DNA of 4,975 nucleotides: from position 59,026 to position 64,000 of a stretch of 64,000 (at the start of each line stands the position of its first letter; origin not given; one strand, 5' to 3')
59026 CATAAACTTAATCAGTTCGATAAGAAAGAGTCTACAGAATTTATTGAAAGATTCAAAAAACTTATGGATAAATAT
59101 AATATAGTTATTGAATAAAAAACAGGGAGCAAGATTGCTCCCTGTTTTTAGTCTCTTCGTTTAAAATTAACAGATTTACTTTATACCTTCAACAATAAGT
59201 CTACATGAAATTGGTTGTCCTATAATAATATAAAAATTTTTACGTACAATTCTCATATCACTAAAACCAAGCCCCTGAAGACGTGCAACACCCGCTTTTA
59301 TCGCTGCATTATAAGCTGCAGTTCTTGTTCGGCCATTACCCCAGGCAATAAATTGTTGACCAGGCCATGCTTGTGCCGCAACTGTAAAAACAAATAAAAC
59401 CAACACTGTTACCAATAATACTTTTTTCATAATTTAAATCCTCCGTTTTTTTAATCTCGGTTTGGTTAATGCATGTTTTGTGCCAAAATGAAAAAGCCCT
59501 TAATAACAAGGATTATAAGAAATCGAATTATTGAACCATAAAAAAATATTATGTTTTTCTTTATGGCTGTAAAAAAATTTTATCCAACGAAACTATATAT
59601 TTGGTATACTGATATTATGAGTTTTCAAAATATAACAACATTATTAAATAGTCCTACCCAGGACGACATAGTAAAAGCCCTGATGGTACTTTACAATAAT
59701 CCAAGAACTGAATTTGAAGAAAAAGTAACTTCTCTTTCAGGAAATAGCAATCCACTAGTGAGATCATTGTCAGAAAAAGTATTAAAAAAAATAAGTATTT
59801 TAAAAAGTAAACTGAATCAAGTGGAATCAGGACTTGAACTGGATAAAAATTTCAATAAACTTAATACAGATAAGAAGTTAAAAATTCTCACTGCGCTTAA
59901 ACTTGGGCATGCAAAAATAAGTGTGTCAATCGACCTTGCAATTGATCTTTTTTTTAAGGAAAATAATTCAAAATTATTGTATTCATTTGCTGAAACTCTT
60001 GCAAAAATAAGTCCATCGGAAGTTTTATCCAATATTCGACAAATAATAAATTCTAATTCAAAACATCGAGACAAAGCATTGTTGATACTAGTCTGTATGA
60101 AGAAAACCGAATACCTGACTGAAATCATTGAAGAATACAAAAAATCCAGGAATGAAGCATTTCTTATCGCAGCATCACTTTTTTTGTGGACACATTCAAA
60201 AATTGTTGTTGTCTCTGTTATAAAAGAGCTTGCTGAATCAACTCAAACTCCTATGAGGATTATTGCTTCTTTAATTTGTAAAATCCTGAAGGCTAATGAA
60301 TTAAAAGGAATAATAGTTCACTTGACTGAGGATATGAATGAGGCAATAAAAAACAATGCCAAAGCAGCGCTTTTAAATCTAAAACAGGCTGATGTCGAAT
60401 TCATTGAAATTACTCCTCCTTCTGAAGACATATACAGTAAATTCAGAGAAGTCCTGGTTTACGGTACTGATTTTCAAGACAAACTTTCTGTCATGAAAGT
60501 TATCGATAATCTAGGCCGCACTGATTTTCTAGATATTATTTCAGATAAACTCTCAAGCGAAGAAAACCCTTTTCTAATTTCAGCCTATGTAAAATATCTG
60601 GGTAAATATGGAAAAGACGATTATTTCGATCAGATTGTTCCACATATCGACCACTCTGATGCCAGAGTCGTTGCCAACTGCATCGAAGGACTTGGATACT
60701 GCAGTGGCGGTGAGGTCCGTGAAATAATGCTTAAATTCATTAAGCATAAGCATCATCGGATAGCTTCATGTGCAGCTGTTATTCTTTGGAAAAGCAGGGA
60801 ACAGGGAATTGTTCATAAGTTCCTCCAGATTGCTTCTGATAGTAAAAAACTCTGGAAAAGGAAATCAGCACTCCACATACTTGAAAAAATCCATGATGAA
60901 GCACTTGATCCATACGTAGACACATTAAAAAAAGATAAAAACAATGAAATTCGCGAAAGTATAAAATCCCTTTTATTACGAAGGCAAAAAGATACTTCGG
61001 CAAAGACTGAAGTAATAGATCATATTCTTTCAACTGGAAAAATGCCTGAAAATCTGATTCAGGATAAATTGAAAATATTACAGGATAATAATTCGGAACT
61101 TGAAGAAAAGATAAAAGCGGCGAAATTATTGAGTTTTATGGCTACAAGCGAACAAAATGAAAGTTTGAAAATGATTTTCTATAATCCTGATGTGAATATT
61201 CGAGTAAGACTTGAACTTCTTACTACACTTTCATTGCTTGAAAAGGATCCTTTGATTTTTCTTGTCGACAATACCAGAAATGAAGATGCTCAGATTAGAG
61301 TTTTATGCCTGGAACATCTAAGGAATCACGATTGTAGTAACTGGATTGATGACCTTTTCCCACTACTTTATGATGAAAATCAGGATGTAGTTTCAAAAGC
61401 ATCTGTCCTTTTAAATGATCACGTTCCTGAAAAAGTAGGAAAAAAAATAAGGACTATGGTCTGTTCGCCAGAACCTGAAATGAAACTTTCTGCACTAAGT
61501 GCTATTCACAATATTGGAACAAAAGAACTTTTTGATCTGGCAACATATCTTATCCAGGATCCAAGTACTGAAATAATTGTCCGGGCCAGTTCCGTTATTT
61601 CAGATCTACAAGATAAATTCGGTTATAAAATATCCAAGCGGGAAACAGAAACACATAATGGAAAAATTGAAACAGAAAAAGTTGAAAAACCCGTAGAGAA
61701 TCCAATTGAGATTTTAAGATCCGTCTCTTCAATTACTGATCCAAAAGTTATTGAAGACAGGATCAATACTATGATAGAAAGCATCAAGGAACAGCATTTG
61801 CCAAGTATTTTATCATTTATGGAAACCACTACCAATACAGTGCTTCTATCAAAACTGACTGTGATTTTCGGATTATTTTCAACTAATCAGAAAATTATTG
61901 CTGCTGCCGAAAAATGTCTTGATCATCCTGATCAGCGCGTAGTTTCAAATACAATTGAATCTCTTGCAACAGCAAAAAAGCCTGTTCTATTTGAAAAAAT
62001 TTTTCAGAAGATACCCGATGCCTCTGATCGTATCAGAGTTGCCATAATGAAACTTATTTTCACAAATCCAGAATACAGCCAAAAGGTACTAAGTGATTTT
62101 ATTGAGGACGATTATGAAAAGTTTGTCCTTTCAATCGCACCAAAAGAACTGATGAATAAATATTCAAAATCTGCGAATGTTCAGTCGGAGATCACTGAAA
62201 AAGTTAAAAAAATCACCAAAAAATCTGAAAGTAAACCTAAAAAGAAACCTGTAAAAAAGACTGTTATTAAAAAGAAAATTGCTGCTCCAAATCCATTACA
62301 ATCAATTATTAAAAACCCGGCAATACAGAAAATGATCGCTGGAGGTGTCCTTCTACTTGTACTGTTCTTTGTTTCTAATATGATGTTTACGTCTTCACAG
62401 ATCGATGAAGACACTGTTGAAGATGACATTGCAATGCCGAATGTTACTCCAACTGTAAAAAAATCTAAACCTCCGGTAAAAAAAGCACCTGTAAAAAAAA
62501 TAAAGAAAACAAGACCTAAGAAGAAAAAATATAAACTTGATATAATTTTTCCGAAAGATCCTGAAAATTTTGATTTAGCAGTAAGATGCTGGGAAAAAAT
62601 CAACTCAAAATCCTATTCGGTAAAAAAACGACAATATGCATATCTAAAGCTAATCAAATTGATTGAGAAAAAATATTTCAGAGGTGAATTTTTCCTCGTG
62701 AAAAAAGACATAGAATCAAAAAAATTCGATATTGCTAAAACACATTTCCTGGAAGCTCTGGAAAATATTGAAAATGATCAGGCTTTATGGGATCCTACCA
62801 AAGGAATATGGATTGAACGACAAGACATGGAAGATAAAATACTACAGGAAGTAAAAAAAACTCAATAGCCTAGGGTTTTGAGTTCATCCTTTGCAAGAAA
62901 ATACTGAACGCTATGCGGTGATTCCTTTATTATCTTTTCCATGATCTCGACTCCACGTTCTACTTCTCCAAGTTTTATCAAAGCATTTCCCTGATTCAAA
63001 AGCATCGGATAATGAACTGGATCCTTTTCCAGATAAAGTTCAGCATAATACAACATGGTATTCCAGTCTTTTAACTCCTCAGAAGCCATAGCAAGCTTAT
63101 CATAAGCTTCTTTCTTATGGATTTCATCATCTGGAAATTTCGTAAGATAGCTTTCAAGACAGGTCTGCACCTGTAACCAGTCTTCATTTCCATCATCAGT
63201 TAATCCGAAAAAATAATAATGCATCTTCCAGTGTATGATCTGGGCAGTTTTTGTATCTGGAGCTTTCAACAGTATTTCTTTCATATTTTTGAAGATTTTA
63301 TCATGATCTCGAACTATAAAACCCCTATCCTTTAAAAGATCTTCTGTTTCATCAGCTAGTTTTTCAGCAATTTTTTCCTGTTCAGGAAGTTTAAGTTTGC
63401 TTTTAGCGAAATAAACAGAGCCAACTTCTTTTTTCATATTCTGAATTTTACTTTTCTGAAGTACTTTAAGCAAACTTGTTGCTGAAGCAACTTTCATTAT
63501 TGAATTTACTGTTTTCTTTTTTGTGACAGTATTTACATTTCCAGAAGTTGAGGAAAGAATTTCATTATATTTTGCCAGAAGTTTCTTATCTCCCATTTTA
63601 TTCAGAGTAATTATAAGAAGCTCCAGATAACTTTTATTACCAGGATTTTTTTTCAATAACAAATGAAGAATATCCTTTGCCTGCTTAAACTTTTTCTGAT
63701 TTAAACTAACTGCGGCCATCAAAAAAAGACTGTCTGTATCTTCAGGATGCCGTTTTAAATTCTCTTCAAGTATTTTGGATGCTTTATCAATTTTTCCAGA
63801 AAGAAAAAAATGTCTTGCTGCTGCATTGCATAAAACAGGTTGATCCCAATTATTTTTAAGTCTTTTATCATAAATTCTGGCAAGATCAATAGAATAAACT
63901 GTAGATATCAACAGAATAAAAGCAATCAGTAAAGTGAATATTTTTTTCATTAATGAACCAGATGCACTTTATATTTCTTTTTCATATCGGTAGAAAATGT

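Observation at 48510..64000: Inverted duplication of a three-gene module: large secreted protein, secreted TPR-like protein and HEAT-repeat single-TM protein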

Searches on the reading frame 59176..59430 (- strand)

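Call 7: search_protein_families(library=pfam, proteins=[window:59176-59430:-], max_evalue=0.01)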
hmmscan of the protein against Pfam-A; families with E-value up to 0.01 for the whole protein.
window:59176-59430:- (84 aa): 0 families

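Call 8: search_protein_families(library=ncbifam, proteins=[window:59176-59430:-], max_evalue=0.01)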
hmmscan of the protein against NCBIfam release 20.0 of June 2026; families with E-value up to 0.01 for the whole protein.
window:59176-59430:- (84 aa): 0 families

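Call 62: search_protein_families(library=padloc, proteins=[window:59176-59430:-], max_evalue=0.01)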
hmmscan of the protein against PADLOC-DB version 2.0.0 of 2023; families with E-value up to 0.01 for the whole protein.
window:59176-59430:- (84 aa): 0 families

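Call 63: search_protein_families(library=phrogs, proteins=[window:59176-59430:-], max_evalue=0.01)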
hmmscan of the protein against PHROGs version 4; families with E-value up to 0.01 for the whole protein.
window:59176-59430:- (84 aa): 1 family
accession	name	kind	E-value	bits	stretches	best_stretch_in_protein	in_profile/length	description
phrog_21319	-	unknown function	0.0041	18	1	1-25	1-25/180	-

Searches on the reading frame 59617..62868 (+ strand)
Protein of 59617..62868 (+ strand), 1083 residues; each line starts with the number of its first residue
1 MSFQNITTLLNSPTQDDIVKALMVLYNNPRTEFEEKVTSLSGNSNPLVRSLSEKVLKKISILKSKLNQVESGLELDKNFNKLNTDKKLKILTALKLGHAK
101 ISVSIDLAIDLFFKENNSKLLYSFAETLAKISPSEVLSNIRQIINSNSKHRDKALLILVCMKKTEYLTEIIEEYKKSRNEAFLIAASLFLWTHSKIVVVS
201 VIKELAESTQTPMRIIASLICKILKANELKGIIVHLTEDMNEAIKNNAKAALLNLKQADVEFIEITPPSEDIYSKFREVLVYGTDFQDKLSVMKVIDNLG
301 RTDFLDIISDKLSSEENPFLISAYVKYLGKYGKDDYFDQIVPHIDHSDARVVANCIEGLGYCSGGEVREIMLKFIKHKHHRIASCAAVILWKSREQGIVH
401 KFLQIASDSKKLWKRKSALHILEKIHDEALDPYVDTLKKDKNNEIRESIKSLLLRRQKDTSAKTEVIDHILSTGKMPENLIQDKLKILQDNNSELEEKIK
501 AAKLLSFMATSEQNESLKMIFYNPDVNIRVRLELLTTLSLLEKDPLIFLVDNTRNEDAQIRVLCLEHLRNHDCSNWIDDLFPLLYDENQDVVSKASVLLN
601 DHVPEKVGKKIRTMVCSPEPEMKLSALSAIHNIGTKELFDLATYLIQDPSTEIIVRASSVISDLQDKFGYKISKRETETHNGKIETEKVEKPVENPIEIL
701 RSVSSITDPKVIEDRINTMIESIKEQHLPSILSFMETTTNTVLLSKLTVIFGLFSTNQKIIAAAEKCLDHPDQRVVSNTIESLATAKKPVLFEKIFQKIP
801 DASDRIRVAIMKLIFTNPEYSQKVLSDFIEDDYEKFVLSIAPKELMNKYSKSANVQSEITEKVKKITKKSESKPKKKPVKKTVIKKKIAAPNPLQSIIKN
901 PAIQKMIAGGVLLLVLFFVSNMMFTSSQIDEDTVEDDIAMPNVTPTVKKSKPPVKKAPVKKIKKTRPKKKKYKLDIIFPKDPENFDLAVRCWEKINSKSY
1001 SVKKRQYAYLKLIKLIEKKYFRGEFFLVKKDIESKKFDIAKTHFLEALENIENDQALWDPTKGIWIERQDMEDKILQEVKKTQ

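Call 7: search_protein_families(library=pfam, proteins=[window:59617-62868:+], max_evalue=0.01)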
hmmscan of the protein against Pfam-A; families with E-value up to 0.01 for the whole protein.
window:59617-62868:+ (1083 aa): 2 families
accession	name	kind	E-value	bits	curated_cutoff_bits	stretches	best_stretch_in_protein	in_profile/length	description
PF13646.12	HEAT_2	-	4e-17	62.7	27.7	0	284-359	12-87/88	HEAT repeats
PF02985.28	HEAT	-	0.0021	18.6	23.5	0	612-634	6-28/31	HEAT repeat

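Call 8: search_protein_families(library=ncbifam, proteins=[window:59617-62868:+], max_evalue=0.01)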
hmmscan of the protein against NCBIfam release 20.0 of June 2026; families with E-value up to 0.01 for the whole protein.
window:59617-62868:+ (1083 aa): 1 family
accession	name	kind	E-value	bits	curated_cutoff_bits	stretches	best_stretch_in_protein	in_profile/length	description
NF045915.1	PhycobilmeDegNblB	equivalog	3.3e-11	43.1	300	1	273-386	100-212/214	phycobilisome degradation protein NblB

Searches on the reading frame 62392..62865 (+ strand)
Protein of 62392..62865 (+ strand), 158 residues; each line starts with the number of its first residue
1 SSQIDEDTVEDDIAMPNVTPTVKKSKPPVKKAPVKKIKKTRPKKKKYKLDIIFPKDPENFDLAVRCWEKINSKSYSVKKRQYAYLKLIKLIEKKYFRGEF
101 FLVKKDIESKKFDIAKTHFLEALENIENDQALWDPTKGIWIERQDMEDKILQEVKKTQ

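Call 89: search_protein_families(library=pfam, proteins=[window:62392-62865:+], max_evalue=5)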
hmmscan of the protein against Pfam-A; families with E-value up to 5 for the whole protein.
seq(158 aa): 1 family
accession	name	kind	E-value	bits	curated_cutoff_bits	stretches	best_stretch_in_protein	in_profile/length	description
PF15790.10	EP400_N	-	0.27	10.5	27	1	14-99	305-389/490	E1A-binding protein p400, N-terminal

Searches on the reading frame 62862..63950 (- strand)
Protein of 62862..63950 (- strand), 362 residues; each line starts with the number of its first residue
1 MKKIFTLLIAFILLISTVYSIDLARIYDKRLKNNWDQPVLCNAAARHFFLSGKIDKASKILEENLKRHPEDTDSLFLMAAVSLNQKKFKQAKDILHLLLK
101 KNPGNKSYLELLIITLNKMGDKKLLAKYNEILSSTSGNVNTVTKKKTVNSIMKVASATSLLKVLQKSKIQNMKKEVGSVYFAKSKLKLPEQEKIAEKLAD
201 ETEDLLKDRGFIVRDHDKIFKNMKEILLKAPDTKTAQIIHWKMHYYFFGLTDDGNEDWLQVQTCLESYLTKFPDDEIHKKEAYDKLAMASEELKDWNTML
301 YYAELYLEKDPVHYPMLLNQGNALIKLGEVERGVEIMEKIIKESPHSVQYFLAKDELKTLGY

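Call 7: search_protein_families(library=pfam, proteins=[window:62862-63950:-], max_evalue=0.01)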
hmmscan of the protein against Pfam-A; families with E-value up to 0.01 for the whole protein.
window:62862-63950:- (362 aa): 14 families
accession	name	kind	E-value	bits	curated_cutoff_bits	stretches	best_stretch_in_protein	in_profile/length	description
PF13174.12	TPR_6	-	3.1e-12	46.7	26.3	0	317-347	3-33/33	Tetratricopeptide repeat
PF13428.12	TPR_14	-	8.1e-12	45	23.5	0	43-80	6-43/44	Tetratricopeptide repeat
PF14559.12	TPR_19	-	9.1e-11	42.4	25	1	50-111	3-64/68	Tetratricopeptide repeat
PF12895.13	ANAPC3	-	5.4e-08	33.5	27.2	1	45-95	30-79/82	Anaphase-promoting complex, cyclosome, subunit 3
PF07719.23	TPR_2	-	7.6e-07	29.2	27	0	74-105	3-34/34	Tetratricopeptide repeat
PF23914.1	TPR_CcmH_CycH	-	4.2e-05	23.9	42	1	53-105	102-154/158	Cytochrome c-type biogenesis protein H TPR domain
PF25062.1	ARM_TT21_N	-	4.2e-05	23.8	40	1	28-136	86-195/222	Tetratricopeptide repeat protein 21 N-terminal ARM repeat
PF25064.1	ARM_TT21_5th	-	0.00011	22.9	27.8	1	75-139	4-68/117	TT21 fifth ARM repeats domain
PF12569.14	NatA_aux_su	-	0.00026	20.5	33.3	1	51-214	17-177/515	N-terminal acetyltransferase A, auxiliary subunit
PF13431.12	TPR_17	-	0.00031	21.2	24.4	0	65-92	6-33/34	Tetratricopeptide repeat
PF13181.12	TPR_8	-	0.00046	20.6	25.7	0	315-345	2-32/34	Tetratricopeptide repeat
PF13432.12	TPR_16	-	0.00057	20.7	32.7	0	43-103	2-62/65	Tetratricopeptide repeat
PF14853.12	Fis1_TPR_C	-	0.0013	19.3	25.3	0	73-112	2-41/53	Fis1 C-terminal tetratricopeptide repeat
PF13371.12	TPR_9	-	0.003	18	35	0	292-349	7-64/73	Tetratricopeptide repeat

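Call 8: search_protein_families(library=ncbifam, proteins=[window:62862-63950:-], max_evalue=0.01)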
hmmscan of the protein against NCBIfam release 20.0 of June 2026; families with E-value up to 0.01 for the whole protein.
window:62862-63950:- (362 aa): 12 families
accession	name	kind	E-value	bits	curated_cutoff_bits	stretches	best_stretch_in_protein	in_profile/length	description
TIGR02917.1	PEP_TPR_lipo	equivalog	5.5e-09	34.5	312.2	1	28-118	455-545/899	XrtA/PEP-CTERM system TPR-repeat protein PrsT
NF040959.1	MamA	equivalog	7.9e-08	32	200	1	266-349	23-106/204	magnetosome protein MamA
TIGR00540.1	TPR_hemY_coli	hypoth_equivalog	4.2e-06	25.8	142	1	23-114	280-368/385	heme biosynthesis-associated TPR protein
NF040561.1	PrimPol_Msp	equivalog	9.9e-06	24.4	200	1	54-153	7-106/515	CRISPR-associated primase-polymerase type A1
TIGR02795.1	tol_pal_ybgF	equivalog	5.2e-05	23.8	90.1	0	44-106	8-73/119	tol-pal system protein YbgF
TIGR03939.1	PGA_TPR_OMP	equivalog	5.9e-05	21.5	366.65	1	53-148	101-197/800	poly-beta-1,6 N-acetyl-D-glucosamine export porin PgaA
NF033920.0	C39_PA2778_fam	equivalog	9e-05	22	150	1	43-122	161-240/255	PA2778 family cysteine peptidase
NF052415.1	T3SS_chap_SctY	equivalog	0.00017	22.1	70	1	52-104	20-72/106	type III secretion apparatus assembly chaperone SctY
TIGR02521.1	type_IV_pilW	equivalog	0.0002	21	154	1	51-133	148-230/234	type IV pilus biogenesis/stability protein PilW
NF052304.1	CdsG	equivalog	0.00034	20.8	170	0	57-151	27-119/133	CdsG family type III secretion system protein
NF052400.1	M48_BAM_BepA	equivalog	0.0004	19.3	570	1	50-199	283-433/483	beta-barrel assembly-enhancing protease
NF008757.0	PRK11788.1-5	equivalog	0.0013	17.9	363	0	41-161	184-305/388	lipopolysaccharide assembly protein LapB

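Call 12: find_encoding_contigs(protein=window:62862-63950:-, flank=10000, max_places=6)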
Protein window:62862-63950:- (362 aa): 4 contigs read that carry it; 4 places shown.
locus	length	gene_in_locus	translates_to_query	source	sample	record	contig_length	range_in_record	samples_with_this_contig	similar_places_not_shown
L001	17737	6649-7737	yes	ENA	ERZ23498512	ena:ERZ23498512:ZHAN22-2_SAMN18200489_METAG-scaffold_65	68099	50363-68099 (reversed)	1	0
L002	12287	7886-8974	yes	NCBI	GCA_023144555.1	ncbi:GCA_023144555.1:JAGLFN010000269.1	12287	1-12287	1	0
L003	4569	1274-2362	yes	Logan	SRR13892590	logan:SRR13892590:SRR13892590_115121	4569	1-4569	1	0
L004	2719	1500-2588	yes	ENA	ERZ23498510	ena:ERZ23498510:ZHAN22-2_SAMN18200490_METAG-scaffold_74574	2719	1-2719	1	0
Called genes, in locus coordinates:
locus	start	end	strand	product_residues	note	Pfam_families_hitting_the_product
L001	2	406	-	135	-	?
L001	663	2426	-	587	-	PF07973:tRNA_SAD, PF00587:tRNA-synt_2b, PF03129:HGTP_anticodon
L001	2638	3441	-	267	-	PF22624:AASDHPPT_N, PF01648:ACPS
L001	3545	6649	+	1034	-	-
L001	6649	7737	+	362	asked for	PF13174:TPR_6 (faint), PF13428:TPR_14 (faint), PF12895:ANAPC3 (faint), PF07719:TPR_2 (faint), PF14559:TPR_19 (weak)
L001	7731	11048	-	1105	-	PF13646:HEAT_2 (faint)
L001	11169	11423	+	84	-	-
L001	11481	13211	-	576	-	PF25062:ARM_TT21_N (faint), PF13429:TPR_15 (faint), PF00515:TPR_1 (faint), PF07719:TPR_2 (faint), PF13176:TPR_7 (faint), PF13181:TPR_8 (faint), PF13424:TPR_12 (faint), PF13432:TPR_16 (weak), +13 more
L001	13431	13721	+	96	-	-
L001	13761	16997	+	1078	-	PF13646:HEAT_2 (faint), PF02985:HEAT (faint), PF12717:Cnd1 (faint)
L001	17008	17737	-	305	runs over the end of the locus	PF23914:TPR_CcmH_CycH (faint), PF13181:TPR_8 (faint), PF00515:TPR_1 (faint), PF07719:TPR_2 (faint), PF14559:TPR_19 (faint)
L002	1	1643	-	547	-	?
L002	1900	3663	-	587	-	PF07973:tRNA_SAD, PF00587:tRNA-synt_2b, PF03129:HGTP_anticodon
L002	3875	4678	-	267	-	PF22624:AASDHPPT_N, PF01648:ACPS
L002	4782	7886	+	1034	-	-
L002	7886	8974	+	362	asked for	PF13174:TPR_6 (faint), PF13428:TPR_14 (faint), PF12895:ANAPC3 (faint), PF07719:TPR_2 (faint), PF14559:TPR_19 (weak)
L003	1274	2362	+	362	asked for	PF13174:TPR_6 (faint), PF13428:TPR_14 (faint), PF12895:ANAPC3 (faint), PF07719:TPR_2 (faint), PF14559:TPR_19 (weak)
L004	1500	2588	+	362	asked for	PF13174:TPR_6 (faint), PF13428:TPR_14 (faint), PF12895:ANAPC3 (faint), PF07719:TPR_2 (faint), PF14559:TPR_19 (weak)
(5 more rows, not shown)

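Call 62: search_protein_families(library=padloc, proteins=[L001:3545-6649:+], max_evalue=0.01)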
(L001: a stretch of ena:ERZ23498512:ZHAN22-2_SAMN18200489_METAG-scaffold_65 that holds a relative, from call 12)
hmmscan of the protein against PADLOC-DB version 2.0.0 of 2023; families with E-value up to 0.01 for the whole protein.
L001:3545-6649:+ (1034 aa): 0 families

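Call 63: search_protein_families(library=phrogs, proteins=[L001:3545-6649:+], max_evalue=0.01)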
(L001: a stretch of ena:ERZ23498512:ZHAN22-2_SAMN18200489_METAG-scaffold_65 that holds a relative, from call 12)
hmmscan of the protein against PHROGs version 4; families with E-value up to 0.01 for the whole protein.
L001:3545-6649:+ (1034 aa): 0 families
